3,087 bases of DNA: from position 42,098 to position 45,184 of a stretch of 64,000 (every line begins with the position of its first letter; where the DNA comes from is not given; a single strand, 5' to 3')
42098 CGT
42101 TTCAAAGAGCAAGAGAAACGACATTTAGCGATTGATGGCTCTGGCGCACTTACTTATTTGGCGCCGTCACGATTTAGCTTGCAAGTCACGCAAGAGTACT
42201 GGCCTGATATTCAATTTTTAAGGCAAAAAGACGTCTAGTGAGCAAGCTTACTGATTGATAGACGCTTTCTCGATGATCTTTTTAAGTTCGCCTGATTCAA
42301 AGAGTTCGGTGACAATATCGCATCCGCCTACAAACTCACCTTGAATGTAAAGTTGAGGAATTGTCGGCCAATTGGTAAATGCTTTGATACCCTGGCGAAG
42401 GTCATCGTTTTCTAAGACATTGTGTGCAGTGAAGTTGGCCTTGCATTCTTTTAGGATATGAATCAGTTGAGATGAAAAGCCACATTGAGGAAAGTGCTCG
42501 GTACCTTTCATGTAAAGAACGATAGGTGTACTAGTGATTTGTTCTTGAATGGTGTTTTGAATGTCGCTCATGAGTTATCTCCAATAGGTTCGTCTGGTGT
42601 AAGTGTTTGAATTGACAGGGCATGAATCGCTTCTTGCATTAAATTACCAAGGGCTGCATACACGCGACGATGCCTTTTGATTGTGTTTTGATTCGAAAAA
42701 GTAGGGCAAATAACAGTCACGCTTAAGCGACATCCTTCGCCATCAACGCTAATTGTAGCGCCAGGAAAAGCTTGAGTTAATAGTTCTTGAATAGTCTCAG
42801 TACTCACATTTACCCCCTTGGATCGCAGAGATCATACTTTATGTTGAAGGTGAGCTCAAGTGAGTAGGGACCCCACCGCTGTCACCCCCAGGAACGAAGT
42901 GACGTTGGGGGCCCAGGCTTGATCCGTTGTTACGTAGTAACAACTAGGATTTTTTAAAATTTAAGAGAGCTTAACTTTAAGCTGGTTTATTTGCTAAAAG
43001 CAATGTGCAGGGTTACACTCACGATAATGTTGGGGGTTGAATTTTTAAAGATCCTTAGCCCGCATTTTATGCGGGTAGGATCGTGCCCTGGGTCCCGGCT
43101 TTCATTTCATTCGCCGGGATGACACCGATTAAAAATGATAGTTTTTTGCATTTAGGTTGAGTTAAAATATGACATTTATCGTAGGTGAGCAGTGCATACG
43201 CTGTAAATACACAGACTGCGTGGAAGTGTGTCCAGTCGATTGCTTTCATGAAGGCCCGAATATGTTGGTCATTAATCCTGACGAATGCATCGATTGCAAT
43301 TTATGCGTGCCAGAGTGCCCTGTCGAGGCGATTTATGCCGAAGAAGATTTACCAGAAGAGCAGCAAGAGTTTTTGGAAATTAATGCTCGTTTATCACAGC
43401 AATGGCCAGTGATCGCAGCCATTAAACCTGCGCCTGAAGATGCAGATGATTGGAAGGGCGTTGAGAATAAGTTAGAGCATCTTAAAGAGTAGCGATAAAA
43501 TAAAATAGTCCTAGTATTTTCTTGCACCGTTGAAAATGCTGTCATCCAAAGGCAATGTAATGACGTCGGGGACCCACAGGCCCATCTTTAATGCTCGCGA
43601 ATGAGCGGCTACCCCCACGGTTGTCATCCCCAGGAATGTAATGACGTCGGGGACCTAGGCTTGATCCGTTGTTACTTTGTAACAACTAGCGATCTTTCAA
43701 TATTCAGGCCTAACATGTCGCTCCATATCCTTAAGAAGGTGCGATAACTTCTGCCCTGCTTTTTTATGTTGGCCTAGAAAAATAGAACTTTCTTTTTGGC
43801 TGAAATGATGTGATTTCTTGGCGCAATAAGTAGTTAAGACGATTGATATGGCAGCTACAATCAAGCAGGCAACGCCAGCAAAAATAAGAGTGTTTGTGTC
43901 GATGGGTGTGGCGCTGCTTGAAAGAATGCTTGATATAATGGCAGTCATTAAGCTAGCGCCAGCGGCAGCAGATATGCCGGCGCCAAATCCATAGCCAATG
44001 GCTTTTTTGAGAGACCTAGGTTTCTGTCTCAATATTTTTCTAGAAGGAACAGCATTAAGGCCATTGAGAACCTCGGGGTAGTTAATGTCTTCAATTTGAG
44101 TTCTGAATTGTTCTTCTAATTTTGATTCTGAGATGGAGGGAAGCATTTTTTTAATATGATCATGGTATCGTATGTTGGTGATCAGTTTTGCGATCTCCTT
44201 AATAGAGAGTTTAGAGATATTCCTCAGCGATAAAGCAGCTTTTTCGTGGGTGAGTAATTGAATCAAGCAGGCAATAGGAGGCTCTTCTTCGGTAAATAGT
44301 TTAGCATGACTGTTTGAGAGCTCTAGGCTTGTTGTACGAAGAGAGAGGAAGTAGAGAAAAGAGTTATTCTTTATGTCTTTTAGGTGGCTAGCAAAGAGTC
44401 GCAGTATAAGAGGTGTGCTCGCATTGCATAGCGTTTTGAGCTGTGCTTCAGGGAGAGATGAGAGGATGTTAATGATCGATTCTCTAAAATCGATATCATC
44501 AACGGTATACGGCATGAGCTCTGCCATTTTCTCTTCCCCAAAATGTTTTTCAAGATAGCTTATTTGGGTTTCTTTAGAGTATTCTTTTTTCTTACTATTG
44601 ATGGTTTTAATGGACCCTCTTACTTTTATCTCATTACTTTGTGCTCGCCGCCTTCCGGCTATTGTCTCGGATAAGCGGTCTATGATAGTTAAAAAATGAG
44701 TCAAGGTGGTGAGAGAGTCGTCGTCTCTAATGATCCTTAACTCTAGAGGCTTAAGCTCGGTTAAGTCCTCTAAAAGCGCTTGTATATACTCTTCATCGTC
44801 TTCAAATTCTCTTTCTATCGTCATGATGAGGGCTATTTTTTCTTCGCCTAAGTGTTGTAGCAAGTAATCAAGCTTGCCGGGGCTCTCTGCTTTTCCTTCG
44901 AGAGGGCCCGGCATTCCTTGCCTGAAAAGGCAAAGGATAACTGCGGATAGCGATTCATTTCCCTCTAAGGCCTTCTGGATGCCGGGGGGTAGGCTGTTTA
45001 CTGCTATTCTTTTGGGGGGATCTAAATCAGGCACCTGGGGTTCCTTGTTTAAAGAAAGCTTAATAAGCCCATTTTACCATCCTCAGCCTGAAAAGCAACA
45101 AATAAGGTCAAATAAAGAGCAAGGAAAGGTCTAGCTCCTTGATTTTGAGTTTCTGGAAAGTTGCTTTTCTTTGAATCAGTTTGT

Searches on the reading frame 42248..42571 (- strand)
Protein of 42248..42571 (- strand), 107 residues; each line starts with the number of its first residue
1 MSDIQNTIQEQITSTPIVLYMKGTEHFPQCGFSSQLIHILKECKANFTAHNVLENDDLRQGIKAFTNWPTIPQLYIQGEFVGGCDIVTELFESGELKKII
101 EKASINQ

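Call 19: search_protein_families(library=pfam, proteins=[window:42248-42571:-], max_evalue=0.001)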
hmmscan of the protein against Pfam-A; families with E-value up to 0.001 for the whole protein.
window:42248-42571:- (107 aa): 1 family
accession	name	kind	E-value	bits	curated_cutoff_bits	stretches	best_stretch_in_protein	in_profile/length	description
PF00462.30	Glutaredoxin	-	3.6e-19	69.1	22.9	1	17-81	1-60/60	Glutaredoxin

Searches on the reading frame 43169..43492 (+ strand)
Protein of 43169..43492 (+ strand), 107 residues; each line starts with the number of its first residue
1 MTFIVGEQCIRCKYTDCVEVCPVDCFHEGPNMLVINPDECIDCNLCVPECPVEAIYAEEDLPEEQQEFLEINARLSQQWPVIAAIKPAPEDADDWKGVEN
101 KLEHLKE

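Call 19: search_protein_families(library=pfam, proteins=[window:43169-43492:+], max_evalue=0.001)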
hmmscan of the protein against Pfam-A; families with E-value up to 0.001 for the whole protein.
window:43169-43492:+ (107 aa): 12 families
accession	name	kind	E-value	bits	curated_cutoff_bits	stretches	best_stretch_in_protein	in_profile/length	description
PF11953.13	DUF3470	-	5.6e-19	68.3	23.2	1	66-106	1-41/42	Domain of unknown function (DUF3470)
PF00037.32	Fer4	-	1.5e-09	37.7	21.1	1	34-56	2-24/24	4Fe-4S binding domain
PF13237.11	Fer4_10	-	1.4e-08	34.9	25.5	2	4-51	4-53/53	4Fe-4S dicluster domain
PF12838.12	Fer4_7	-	1.6e-08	35.3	27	2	8-54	1-52/52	4Fe-4S dicluster domain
PF12797.12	Fer4_2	-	1.4e-07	31.5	24.5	1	33-52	3-22/22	4Fe-4S binding domain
PF13484.11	Fer4_16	-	4.2e-07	31.1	30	1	39-65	1-27/66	4Fe-4S double cluster binding domain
PF12837.12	Fer4_6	-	1.1e-06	28.7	25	1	34-55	3-24/24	4Fe-4S binding domain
PF14697.11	Fer4_21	-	4.9e-06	27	35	1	4-55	3-57/59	4Fe-4S dicluster domain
PF13187.11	Fer4_9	-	9.1e-06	26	27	1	8-55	1-52/52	4Fe-4S dicluster domain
PF13183.11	Fer4_8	-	1.8e-05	25.6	27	0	38-60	3-25/68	4Fe-4S dicluster domain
PF13534.11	Fer4_17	-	3.1e-05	24.9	22.2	0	39-59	1-21/61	4Fe-4S dicluster domain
PF12800.12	Fer4_4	-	0.00027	21.5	24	0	37-52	1-16/17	4Fe-4S binding domain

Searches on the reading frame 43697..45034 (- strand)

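Call 3: search_protein_families(library=pfam, proteins=[window:43697-45034:-], max_evalue=0.01)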
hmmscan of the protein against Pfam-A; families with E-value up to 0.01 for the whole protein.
window:43697-45034:- (445 aa): 1 family
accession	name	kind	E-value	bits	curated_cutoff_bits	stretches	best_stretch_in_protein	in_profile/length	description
PF20456.3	DUF6709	-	0.0037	16.7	27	1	117-183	115-180/339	Family of unknown function (DUF6709)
